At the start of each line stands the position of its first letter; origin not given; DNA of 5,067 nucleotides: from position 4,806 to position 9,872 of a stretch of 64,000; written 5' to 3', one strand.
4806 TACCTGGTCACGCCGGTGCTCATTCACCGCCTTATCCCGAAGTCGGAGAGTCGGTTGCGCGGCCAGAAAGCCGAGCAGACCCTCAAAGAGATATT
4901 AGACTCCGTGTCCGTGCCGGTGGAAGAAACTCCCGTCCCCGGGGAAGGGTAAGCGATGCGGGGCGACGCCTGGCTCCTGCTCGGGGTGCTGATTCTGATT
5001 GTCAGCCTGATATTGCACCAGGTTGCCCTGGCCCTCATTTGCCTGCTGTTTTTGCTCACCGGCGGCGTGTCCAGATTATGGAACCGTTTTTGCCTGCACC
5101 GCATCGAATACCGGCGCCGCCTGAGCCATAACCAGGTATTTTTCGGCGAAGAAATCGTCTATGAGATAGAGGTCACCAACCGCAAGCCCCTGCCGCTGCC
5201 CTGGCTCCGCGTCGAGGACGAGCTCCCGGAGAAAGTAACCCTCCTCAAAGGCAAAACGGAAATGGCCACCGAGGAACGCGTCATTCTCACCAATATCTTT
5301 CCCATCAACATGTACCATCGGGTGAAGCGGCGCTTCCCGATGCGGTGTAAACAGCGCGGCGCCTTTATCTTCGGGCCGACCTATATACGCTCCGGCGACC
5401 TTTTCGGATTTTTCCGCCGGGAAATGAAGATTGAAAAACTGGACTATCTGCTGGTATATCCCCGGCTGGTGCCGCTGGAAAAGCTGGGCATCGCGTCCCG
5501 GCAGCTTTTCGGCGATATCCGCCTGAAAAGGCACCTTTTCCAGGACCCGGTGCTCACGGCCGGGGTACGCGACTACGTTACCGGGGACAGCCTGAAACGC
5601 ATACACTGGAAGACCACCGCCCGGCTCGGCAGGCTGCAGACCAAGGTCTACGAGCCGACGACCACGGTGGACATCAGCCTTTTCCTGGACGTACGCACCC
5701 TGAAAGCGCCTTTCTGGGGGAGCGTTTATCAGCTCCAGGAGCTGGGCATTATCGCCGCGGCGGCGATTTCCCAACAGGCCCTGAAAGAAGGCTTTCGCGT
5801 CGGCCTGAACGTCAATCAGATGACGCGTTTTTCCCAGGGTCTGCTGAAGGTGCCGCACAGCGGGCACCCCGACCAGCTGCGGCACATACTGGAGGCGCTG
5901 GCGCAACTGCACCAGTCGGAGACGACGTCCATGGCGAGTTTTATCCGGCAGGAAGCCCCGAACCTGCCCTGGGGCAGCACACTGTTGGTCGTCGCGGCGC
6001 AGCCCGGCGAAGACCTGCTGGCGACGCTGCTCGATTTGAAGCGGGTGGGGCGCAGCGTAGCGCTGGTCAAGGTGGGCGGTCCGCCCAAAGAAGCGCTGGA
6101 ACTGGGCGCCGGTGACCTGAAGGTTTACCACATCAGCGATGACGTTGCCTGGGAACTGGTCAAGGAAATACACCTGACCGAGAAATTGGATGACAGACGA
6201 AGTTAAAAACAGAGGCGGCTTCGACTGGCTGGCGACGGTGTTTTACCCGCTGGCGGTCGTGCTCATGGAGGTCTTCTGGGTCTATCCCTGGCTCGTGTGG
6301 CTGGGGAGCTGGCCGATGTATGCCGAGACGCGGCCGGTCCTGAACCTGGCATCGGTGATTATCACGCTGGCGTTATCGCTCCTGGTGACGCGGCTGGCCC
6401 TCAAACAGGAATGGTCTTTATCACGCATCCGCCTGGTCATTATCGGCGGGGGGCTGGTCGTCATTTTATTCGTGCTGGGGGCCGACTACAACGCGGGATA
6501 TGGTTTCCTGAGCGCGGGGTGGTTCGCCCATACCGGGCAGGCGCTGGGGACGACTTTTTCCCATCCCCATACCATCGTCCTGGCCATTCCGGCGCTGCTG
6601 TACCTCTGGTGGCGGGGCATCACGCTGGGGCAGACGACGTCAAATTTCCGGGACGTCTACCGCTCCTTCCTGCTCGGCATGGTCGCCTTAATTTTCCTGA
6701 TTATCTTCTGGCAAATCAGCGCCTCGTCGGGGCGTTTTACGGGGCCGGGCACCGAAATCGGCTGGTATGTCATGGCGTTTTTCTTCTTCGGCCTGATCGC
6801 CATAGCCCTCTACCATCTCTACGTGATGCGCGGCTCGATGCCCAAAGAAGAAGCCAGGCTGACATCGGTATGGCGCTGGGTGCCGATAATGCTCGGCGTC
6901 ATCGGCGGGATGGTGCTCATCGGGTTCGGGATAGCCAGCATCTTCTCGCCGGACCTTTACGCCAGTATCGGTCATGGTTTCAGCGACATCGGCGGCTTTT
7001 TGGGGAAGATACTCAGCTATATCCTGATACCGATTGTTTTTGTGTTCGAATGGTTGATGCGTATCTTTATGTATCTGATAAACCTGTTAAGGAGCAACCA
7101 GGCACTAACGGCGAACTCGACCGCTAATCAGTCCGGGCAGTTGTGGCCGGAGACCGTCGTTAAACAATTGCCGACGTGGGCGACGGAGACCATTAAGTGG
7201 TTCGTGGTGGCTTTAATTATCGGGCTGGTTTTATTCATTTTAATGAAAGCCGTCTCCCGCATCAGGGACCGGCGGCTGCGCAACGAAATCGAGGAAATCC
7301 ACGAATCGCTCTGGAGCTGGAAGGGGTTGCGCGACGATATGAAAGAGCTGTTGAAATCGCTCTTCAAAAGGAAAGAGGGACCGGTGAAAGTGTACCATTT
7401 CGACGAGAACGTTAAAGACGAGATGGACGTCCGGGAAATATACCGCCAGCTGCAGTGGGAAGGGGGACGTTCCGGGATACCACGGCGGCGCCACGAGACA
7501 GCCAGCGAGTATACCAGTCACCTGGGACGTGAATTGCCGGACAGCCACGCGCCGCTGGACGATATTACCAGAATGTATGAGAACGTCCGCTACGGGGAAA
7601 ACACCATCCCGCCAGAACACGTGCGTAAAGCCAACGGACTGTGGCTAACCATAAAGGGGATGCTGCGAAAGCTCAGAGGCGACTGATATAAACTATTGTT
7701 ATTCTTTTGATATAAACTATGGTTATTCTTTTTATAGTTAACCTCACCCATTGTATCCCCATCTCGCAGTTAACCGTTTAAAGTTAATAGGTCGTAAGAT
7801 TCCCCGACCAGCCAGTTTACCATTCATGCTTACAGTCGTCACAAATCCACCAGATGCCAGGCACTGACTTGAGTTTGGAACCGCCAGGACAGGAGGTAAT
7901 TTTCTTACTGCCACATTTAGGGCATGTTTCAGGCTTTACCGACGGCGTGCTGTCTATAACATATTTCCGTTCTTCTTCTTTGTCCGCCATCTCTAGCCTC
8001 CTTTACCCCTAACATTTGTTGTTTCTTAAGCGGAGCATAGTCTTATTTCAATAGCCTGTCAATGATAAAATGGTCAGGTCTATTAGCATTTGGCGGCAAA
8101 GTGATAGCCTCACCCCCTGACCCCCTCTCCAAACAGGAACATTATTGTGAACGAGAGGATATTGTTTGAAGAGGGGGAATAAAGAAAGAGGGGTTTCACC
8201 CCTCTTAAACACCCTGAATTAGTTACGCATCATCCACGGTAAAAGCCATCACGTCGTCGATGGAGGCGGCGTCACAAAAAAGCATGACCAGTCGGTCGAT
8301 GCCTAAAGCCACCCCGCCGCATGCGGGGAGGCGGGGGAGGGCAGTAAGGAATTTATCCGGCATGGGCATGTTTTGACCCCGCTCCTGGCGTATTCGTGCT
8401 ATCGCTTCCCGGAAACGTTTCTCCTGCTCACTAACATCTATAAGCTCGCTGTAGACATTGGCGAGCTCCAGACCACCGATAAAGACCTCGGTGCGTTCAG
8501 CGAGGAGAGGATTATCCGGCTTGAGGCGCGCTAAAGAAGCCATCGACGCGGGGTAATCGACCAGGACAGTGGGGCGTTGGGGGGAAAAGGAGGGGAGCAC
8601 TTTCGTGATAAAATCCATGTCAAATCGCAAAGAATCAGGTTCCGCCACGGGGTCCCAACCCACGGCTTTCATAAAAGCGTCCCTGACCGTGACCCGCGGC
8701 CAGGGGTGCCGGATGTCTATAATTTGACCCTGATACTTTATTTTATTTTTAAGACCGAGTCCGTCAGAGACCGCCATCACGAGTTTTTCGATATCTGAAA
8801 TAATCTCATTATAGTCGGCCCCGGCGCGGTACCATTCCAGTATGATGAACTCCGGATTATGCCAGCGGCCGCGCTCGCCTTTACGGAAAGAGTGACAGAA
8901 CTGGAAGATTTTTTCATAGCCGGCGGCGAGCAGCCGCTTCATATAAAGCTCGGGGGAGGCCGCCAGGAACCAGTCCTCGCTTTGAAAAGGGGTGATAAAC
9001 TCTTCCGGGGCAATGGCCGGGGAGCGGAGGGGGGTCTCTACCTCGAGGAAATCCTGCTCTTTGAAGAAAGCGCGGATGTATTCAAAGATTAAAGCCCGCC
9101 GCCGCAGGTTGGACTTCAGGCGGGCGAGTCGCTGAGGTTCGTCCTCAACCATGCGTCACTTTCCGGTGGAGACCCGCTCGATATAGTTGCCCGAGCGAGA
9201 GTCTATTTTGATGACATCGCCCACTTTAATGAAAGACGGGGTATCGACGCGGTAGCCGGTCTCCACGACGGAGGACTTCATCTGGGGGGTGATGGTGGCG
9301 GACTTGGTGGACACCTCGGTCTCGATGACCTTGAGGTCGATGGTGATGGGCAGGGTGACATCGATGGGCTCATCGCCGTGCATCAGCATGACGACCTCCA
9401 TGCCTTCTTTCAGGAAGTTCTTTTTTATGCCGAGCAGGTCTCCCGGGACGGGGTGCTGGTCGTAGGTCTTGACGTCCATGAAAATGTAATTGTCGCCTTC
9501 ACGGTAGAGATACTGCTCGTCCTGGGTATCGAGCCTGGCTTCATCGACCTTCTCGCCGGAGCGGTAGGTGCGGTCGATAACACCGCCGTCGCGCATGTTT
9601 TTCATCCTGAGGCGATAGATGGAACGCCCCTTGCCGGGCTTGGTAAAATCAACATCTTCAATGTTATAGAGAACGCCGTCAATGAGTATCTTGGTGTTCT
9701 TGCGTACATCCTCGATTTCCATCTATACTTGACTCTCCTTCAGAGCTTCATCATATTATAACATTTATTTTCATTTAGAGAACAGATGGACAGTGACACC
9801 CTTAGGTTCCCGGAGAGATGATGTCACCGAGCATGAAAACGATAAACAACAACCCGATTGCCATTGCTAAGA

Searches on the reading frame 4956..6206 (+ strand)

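Call 29: search_protein_families(library=pfam, proteins=[window:4956-6206:+])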
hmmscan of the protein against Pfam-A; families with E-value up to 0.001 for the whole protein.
window:4956-6206:+ (416 aa): 1 family
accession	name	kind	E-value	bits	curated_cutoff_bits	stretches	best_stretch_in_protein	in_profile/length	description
PF01882.25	DUF58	-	9.8e-10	38.4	23.4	1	204-317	2-110/216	Protein of unknown function DUF58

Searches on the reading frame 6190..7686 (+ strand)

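Call 29: search_protein_families(library=pfam, proteins=[window:6190-7686:+])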
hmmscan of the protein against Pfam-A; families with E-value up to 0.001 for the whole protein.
window:6190-7686:+ (498 aa): 2 families
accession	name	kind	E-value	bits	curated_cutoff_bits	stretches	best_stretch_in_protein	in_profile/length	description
PF13559.11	DUF4129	-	8.9e-15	55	24.8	1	417-482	1-65/69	Domain of unknown function (DUF4129)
PF16479.10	DUF5056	-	0.00036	21.2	28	0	212-248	25-60/93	Domain of unknown function (DUF5056)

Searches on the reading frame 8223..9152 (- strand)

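Call 29: search_protein_families(library=pfam, proteins=[window:8223-9152:-])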
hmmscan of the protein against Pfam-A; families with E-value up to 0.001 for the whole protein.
window:8223-9152:- (309 aa): 1 family
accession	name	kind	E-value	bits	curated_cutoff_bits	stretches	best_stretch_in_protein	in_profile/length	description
PF00152.25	tRNA-synt_2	-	2.9e-50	171.5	25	1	10-305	16-305/308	tRNA synthetases class II (D, K and N)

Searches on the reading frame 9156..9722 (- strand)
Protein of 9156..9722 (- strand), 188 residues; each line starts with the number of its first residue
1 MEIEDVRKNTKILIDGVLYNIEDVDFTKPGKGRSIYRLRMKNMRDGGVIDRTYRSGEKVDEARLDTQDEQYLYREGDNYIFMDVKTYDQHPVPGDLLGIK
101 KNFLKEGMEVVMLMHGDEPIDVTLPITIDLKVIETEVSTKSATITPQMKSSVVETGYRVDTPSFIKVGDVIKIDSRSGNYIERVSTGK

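Call 28: search_protein_families(library=pfam, proteins=[window:9156-9722:-])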
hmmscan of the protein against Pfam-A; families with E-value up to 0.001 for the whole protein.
window:9156-9722:- (188 aa): 3 families
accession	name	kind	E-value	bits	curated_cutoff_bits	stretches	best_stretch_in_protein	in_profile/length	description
PF01132.26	EFP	-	1.7e-20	73.1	27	1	70-120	4-54/54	Elongation factor P (EF-P) OB domain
PF08207.18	EFP_N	-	2.2e-20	72.8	23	1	4-59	3-58/58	Elongation factor P (EF-P) KOW-like domain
PF09285.17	Elong-fact-P_C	-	1.2e-16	60.6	25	1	128-183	1-56/56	Elongation factor P, C-terminal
